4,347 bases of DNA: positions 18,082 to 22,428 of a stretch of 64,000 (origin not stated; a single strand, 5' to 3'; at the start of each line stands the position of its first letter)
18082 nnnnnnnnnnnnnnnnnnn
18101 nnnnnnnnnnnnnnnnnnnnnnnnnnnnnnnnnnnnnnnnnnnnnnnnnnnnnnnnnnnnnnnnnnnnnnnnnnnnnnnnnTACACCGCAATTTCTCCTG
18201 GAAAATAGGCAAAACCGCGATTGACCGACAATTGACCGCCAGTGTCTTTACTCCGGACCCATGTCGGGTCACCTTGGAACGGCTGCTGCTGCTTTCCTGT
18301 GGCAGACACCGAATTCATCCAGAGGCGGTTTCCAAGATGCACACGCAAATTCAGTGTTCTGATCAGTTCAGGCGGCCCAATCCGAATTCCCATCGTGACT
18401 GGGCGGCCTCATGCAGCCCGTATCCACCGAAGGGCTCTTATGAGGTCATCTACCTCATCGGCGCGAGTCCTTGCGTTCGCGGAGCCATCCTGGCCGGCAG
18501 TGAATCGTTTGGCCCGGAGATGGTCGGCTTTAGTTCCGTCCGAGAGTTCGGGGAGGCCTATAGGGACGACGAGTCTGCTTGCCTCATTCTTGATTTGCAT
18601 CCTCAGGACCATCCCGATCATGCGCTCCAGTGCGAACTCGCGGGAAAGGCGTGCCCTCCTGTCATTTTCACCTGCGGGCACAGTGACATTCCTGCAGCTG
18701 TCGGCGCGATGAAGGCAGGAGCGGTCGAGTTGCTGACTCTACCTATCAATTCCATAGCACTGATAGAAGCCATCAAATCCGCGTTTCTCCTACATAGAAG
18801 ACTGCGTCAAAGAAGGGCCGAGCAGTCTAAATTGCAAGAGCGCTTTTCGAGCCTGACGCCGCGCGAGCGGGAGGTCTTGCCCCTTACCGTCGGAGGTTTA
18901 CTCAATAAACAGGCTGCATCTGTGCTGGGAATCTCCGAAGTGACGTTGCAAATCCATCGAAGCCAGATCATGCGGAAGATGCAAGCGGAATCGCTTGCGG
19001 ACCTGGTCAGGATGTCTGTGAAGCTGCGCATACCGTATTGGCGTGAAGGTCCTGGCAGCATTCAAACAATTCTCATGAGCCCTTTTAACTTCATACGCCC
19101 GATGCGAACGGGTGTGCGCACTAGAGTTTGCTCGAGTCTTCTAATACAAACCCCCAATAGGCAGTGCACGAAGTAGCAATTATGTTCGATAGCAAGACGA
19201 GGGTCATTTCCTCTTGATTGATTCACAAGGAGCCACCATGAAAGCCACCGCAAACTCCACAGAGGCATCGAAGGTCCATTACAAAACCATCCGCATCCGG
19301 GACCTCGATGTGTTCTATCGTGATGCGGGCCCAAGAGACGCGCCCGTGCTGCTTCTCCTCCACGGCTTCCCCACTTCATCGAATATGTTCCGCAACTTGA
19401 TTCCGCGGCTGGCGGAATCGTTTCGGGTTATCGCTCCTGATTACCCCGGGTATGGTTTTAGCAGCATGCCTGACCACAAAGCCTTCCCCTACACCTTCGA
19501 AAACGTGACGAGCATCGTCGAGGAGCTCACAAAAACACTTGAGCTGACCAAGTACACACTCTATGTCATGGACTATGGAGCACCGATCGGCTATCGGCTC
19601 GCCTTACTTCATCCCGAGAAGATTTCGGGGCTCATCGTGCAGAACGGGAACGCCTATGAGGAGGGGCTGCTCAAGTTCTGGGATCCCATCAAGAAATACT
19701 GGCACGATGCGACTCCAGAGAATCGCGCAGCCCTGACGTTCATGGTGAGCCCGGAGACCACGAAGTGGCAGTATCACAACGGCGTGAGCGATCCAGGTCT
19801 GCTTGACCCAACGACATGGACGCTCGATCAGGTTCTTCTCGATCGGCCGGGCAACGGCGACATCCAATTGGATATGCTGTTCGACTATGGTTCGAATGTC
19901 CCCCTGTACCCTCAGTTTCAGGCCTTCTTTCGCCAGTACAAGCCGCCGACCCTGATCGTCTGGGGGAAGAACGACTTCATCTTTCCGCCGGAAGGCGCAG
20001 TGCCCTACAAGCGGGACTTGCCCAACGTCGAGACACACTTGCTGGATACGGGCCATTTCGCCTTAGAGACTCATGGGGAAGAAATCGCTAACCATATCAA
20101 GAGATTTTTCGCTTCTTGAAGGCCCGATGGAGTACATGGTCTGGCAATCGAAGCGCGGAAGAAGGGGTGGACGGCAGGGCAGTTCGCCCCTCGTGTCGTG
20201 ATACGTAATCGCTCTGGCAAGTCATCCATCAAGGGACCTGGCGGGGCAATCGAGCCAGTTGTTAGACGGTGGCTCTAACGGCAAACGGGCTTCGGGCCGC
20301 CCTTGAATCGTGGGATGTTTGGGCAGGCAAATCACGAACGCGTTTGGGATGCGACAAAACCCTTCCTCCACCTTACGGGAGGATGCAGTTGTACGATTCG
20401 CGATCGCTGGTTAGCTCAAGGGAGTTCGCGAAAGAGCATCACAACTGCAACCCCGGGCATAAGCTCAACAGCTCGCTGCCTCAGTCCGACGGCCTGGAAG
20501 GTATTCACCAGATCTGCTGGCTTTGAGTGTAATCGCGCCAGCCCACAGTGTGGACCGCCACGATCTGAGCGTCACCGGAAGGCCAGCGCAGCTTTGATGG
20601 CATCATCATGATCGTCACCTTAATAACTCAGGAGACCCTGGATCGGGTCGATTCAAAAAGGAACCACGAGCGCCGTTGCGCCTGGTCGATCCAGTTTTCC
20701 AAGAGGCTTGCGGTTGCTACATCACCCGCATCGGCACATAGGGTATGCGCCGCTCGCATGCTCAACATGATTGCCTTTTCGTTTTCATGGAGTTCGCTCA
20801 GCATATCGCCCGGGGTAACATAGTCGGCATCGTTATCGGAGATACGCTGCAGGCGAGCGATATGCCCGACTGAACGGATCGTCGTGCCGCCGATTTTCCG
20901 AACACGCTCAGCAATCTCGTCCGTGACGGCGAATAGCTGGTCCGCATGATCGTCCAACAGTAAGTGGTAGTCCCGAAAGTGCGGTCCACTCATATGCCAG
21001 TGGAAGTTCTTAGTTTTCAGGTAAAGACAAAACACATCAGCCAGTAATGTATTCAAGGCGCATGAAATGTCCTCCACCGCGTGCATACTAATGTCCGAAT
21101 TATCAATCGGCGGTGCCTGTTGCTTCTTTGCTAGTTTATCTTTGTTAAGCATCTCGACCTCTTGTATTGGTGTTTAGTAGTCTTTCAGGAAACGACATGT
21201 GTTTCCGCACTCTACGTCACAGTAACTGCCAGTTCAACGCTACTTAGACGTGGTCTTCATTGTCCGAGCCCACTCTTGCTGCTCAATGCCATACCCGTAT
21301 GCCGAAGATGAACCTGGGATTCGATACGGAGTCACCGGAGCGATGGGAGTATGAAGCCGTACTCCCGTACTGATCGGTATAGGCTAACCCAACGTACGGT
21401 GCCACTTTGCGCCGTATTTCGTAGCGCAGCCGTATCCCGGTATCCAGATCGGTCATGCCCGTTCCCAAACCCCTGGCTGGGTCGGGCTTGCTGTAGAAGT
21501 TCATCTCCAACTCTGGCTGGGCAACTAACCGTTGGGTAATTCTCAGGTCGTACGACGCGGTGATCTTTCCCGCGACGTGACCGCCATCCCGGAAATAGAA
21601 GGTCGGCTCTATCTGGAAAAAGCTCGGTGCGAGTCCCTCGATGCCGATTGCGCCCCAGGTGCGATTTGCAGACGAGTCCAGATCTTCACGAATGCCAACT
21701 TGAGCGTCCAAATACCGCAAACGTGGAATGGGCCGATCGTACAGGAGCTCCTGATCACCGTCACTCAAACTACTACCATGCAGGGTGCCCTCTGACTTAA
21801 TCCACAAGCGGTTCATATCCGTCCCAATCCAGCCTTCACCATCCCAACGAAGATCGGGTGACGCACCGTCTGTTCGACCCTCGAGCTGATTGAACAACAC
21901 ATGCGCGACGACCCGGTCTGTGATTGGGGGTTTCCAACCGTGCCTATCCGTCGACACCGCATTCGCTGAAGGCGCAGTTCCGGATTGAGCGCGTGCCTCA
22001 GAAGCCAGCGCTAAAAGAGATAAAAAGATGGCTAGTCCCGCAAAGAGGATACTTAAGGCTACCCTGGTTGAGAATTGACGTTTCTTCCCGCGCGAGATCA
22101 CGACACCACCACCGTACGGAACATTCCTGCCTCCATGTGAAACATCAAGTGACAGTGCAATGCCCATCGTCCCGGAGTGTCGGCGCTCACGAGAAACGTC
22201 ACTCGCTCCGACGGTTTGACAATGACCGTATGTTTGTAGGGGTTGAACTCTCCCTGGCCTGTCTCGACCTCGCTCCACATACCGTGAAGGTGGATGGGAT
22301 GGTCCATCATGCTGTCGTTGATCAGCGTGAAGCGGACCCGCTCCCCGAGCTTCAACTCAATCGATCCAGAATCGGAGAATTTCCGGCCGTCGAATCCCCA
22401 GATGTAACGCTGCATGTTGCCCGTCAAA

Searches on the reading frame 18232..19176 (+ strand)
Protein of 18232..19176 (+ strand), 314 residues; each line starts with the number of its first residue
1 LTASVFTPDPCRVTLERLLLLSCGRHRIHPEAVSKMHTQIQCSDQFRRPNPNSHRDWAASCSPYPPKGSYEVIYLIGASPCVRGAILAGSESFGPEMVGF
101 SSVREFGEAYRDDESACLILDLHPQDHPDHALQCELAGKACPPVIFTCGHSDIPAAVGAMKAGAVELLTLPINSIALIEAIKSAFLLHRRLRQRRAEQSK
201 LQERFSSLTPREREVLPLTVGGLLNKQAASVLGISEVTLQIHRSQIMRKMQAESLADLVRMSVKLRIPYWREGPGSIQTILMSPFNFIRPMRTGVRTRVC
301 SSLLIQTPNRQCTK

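Call 7: search_protein_families(library=pfam, proteins=[window:18232-19176:+], max_evalue=0.01)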
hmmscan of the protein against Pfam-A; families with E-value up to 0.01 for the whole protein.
window:18232-19176:+ (314 aa): 3 families
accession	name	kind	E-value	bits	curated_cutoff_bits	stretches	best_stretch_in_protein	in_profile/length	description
PF00196.25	GerE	-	6.4e-17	61.4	23.5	1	206-261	1-56/57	Bacterial regulatory proteins, luxR family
PF08281.18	Sigma70_r4_2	-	8.3e-06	25.8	25.7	1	200-250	3-54/54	Sigma-70, region 4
PF00072.30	Response_reg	-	0.0062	17.1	30.2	1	109-182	37-111/111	Response regulator receiver domain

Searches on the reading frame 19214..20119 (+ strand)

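Call 7: search_protein_families(library=pfam, proteins=[window:19214-20119:+], max_evalue=0.01)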
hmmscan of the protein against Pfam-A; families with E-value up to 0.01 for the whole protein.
window:19214-20119:+ (301 aa): 3 families
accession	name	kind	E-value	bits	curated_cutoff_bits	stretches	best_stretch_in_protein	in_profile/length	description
PF00561.26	Abhydrolase_1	-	3.8e-33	115.6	25.8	1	44-287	1-244/245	alpha/beta hydrolase fold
PF12697.13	Abhydrolase_6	-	7.3e-16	59.9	26.3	1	46-292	1-215/217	Alpha/beta hydrolase family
PF12146.15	Hydrolase_4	-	6.2e-08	32.7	27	1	45-144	6-108/239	Serine aminopeptidase, S33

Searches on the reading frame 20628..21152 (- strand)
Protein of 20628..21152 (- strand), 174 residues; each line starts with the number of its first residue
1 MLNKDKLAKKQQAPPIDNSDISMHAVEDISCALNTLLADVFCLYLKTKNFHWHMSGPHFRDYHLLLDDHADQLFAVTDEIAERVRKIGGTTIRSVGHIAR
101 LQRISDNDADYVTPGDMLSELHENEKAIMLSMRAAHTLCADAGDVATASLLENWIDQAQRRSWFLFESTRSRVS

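Call 7: search_protein_families(library=pfam, proteins=[window:20628-21152:-], max_evalue=0.01)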
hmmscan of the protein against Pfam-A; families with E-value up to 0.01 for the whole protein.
window:20628-21152:- (174 aa): 1 family
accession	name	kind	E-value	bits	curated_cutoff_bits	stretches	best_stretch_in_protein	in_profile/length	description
PF00210.30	Ferritin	-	1.7e-24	86.8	24.5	1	32-165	3-132/142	Ferritin-like domain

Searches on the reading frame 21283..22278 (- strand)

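Call 7: search_protein_families(library=pfam, proteins=[window:21283-22278:-], max_evalue=0.01)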
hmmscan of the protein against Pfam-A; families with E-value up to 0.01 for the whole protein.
window:21283-22278:- (331 aa): 1 family
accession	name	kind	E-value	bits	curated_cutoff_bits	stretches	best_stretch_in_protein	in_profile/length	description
PF05275.17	CopB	-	2.6e-70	236.7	27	1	125-330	3-207/208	Copper resistance protein B precursor (CopB)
